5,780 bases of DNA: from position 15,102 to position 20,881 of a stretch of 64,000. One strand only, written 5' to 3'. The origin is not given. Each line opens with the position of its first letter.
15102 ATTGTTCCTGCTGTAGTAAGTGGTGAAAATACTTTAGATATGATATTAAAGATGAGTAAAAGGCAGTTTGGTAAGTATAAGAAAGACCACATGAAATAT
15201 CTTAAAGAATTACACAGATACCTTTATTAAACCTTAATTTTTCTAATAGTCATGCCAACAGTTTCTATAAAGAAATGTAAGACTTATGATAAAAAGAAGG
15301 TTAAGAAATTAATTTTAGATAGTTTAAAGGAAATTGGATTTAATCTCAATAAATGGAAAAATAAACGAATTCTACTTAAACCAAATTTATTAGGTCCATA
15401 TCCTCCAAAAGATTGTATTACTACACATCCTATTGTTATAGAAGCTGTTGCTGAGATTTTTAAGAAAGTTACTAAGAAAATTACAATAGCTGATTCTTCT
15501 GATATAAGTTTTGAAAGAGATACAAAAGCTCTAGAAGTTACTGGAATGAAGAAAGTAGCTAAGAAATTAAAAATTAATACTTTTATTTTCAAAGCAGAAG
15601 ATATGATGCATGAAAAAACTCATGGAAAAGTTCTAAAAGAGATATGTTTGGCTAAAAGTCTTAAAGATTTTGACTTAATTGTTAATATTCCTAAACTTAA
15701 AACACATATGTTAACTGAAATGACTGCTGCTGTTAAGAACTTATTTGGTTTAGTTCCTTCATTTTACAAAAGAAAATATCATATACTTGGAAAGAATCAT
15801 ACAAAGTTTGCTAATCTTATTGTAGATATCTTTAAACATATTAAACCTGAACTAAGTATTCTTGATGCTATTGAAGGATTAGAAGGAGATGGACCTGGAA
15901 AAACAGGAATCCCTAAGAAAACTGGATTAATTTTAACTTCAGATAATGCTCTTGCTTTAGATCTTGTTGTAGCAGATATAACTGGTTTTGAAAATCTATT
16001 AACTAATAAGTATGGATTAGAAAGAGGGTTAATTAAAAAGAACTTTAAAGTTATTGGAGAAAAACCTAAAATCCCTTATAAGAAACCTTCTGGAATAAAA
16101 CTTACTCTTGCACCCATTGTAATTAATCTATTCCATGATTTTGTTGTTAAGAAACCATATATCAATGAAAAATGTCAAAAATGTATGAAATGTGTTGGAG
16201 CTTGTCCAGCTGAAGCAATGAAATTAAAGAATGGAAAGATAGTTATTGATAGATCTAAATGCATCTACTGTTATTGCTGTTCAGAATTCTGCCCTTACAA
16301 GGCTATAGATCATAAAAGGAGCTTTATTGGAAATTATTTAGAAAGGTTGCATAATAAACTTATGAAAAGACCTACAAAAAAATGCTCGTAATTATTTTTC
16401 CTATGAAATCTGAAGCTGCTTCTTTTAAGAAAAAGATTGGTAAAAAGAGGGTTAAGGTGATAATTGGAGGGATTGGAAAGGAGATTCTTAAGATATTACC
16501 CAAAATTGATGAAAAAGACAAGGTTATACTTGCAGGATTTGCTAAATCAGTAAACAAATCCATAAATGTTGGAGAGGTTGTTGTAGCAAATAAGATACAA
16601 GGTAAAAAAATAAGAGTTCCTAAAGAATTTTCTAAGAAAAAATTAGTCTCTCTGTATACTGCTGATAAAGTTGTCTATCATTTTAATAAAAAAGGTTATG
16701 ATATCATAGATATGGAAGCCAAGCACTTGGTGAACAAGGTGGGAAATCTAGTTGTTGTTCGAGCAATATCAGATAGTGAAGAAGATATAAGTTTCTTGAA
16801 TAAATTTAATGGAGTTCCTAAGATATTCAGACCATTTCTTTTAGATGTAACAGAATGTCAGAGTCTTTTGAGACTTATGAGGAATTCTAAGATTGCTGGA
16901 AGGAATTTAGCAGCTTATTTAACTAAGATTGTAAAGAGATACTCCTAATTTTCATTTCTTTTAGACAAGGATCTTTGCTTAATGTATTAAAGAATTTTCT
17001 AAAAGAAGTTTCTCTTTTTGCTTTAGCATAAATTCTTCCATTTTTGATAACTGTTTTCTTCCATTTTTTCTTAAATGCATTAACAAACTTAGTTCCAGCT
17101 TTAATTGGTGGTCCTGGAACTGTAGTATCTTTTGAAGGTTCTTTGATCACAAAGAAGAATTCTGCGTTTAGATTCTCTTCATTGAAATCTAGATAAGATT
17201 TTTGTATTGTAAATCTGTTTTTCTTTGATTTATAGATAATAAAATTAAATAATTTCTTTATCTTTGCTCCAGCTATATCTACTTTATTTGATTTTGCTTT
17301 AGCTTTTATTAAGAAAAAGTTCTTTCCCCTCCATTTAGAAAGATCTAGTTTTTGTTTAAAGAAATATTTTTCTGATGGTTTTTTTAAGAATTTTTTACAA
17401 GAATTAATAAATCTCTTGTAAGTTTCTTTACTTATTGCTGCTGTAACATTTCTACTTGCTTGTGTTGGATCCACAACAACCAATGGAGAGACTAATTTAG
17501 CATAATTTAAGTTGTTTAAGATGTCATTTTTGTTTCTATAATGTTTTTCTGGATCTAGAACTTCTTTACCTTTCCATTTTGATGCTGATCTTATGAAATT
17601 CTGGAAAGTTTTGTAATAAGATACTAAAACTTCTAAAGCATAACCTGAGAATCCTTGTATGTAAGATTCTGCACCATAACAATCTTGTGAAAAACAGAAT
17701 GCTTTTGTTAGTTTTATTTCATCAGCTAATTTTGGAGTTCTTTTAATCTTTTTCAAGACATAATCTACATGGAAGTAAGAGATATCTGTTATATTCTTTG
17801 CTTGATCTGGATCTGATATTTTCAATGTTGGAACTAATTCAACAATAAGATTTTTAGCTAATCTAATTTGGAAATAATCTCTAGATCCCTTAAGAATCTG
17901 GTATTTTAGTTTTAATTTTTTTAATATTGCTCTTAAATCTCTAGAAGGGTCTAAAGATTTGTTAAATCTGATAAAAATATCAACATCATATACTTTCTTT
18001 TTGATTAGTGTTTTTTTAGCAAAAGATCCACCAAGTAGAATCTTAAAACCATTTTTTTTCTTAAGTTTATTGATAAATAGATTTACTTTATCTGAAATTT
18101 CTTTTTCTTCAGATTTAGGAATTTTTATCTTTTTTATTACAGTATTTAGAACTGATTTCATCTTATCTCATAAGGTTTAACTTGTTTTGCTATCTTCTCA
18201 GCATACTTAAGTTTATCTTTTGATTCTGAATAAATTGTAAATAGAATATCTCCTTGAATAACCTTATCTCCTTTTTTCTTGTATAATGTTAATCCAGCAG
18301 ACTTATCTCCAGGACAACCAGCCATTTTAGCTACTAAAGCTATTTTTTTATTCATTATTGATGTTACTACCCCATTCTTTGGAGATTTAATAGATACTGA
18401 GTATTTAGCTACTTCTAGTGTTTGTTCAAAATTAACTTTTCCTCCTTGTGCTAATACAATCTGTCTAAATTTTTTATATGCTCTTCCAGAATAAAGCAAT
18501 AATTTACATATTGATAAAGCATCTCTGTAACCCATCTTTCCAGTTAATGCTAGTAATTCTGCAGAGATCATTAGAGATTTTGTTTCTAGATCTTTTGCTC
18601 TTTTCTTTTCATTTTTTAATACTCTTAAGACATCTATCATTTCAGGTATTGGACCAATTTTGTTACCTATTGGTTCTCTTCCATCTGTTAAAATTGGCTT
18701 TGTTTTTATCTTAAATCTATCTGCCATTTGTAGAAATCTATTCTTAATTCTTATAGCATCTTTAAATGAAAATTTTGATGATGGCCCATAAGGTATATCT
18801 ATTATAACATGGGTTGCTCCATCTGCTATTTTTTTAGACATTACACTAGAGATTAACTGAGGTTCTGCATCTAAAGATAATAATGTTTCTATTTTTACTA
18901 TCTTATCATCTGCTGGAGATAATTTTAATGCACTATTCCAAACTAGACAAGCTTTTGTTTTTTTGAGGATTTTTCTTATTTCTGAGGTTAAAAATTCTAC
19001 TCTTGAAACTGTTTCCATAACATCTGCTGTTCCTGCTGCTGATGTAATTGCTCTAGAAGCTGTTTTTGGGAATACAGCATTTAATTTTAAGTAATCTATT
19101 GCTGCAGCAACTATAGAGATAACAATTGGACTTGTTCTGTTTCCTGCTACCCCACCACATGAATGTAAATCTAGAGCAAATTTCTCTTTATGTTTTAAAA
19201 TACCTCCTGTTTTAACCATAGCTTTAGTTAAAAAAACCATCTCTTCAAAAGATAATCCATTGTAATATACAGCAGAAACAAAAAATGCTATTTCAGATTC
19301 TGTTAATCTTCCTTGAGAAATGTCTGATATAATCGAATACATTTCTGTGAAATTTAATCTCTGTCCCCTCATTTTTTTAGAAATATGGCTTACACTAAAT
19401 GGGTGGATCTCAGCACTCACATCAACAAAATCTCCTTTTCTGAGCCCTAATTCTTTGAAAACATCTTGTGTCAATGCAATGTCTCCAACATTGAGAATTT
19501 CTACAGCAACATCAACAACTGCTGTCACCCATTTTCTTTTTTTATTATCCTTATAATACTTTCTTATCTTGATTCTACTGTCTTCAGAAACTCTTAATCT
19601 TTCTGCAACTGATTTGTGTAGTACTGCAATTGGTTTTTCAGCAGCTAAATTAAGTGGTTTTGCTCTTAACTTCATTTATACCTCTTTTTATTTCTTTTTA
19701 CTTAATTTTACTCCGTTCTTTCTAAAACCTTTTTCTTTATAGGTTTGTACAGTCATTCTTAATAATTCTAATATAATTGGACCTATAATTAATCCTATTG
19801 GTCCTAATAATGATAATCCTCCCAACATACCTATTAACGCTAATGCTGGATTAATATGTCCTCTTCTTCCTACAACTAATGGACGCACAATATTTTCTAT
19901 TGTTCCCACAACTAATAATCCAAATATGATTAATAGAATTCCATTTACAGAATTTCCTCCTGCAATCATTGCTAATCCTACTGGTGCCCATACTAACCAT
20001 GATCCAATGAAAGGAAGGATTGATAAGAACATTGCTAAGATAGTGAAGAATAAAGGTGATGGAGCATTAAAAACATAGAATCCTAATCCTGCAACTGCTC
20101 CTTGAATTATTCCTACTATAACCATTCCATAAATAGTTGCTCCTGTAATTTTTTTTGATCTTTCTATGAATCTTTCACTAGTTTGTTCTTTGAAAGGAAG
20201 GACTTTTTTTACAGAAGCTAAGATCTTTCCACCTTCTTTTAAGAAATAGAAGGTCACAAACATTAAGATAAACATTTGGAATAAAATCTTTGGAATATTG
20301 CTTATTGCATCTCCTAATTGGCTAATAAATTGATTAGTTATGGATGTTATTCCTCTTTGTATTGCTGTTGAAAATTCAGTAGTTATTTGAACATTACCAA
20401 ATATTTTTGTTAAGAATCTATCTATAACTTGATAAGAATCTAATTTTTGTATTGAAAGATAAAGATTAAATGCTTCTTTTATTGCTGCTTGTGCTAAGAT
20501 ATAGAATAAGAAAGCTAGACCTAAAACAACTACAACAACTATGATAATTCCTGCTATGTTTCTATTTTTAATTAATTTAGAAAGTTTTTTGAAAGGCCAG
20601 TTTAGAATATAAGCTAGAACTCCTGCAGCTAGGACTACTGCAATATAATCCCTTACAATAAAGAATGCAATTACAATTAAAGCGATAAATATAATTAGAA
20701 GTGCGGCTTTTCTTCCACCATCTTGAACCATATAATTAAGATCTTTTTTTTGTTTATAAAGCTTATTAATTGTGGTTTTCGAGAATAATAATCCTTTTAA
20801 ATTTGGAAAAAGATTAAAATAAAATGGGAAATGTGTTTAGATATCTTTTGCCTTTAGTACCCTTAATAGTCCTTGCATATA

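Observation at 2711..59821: Two protein-composition classes: about 25 R/G/P/D/E/W-rich ORFans interleaved singly among K/I/N-rich core genes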

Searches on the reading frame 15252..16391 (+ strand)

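Call 16: search_protein_families(library=pfam, max_evalue=0.001, proteins=[window:15252-16391:+])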
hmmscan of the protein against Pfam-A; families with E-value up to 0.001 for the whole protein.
window:15252-16391:+ (379 aa): 8 families
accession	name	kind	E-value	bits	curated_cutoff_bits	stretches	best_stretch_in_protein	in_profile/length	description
PF04015.17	DUF362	-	1e-50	173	24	1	40-242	1-200/200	Domain of unknown function (DUF362)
PF00037.32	Fer4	-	4.6e-10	39.3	21.1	2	330-352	1-23/24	4Fe-4S binding domain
PF13237.11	Fer4_10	-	6.1e-07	29.7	25.5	1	305-348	6-53/53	4Fe-4S dicluster domain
PF12838.12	Fer4_7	-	4e-06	27.6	27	1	307-351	1-52/52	4Fe-4S dicluster domain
PF13187.11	Fer4_9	-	8.6e-06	26.1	27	1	307-352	1-52/52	4Fe-4S dicluster domain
PF12837.12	Fer4_6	-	2.5e-05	24.4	25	0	306-322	7-23/24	4Fe-4S binding domain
PF12797.12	Fer4_2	-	3.5e-05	23.9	24.5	0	302-320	3-22/22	4Fe-4S binding domain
PF13484.11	Fer4_16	-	0.00022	22.4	30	0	307-338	1-30/66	4Fe-4S double cluster binding domain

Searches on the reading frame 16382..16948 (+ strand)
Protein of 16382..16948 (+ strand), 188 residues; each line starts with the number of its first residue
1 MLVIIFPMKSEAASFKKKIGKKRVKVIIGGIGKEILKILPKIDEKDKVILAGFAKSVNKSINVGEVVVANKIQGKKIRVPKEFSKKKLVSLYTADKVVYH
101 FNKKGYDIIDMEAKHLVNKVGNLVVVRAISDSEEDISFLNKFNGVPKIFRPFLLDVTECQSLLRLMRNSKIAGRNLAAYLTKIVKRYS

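Call 16: search_protein_families(library=pfam, max_evalue=0.001, proteins=[window:16382-16948:+])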
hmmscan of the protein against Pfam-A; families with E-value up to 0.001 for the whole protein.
window:16382-16948:+ (188 aa): 0 families

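Call 83: search_protein_families(library=ncbifam, max_evalue=0.01, proteins=[window:16382-16948:+])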
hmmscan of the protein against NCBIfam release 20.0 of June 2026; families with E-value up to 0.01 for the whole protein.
window:16382-16948:+ (188 aa): 2 families
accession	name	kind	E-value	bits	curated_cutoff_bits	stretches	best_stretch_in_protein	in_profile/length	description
NF004079.0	PRK05584.1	equivalog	0.0029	17.1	169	0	22-72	41-95/232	5'-methylthioadenosine/adenosylhomocysteine nucleosidase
TIGR03468.1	HpnG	hypoth_equivalog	0.0062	16.1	187.1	0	17-81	14-82/212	hopanoid-associated phosphorylase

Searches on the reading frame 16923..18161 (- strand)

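Call 16: search_protein_families(library=pfam, max_evalue=0.001, proteins=[window:16923-18161:-])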
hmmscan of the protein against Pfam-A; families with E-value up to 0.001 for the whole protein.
window:16923-18161:- (412 aa): 2 families
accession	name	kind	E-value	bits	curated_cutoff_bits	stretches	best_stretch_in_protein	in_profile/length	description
PF09249.16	tRNA_NucTransf2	-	9e-34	116.6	27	1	147-268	1-113/113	tRNA nucleotidyltransferase, second domain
PF18144.7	SMODS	-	1.4e-06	29.1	26.5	1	3-117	5-135/164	Second Messenger Oligonucleotide or Dinucleotide Synthetase domain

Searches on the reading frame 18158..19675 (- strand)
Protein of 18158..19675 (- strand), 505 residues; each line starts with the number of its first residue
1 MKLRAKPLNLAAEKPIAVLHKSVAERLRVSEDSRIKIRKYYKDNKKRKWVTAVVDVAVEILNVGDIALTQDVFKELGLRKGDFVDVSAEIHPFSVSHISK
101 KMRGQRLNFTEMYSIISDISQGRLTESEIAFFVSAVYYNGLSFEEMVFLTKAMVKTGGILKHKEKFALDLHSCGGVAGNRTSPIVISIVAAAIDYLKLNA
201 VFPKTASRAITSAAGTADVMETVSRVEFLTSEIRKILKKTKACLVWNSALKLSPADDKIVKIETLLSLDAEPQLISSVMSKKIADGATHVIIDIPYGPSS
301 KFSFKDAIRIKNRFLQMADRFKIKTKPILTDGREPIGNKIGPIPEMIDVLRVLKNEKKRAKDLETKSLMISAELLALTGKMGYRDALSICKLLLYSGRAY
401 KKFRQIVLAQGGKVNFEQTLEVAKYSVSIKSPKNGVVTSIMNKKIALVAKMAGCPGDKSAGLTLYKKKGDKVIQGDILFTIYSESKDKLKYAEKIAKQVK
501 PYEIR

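Call 16: search_protein_families(library=pfam, max_evalue=0.001, proteins=[window:18158-19675:-])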
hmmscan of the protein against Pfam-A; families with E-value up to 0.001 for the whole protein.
window:18158-19675:- (505 aa): 4 families
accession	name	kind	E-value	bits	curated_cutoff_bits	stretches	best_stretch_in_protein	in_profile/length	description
PF02885.22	Glycos_trans_3N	-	1.5e-13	50.7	26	1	97-157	3-63/63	Glycosyl transferase family, helical bundle domain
PF07831.19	PYNP_C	-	1.7e-11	44.1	27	1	436-497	1-69/75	Pyrimidine nucleoside phosphorylase C-terminal domain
PF00591.27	Glycos_transf_3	-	9.1e-06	25.9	27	1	167-251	4-85/253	Glycosyl transferase family, a/b domain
PF00364.28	Biotin_lipoyl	-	1.9e-05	24.8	22.1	0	403-443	16-59/73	Biotin-requiring enzyme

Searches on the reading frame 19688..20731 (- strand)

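Call 16: search_protein_families(library=pfam, max_evalue=0.001, proteins=[window:19688-20731:-])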
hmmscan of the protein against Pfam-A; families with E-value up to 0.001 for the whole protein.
window:19688-20731:- (347 aa): 1 family
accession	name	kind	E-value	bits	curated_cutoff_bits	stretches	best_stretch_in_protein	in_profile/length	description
PF01594.21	AI-2E_transport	-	7.3e-52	177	34.3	1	11-331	3-326/327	AI-2E family transporter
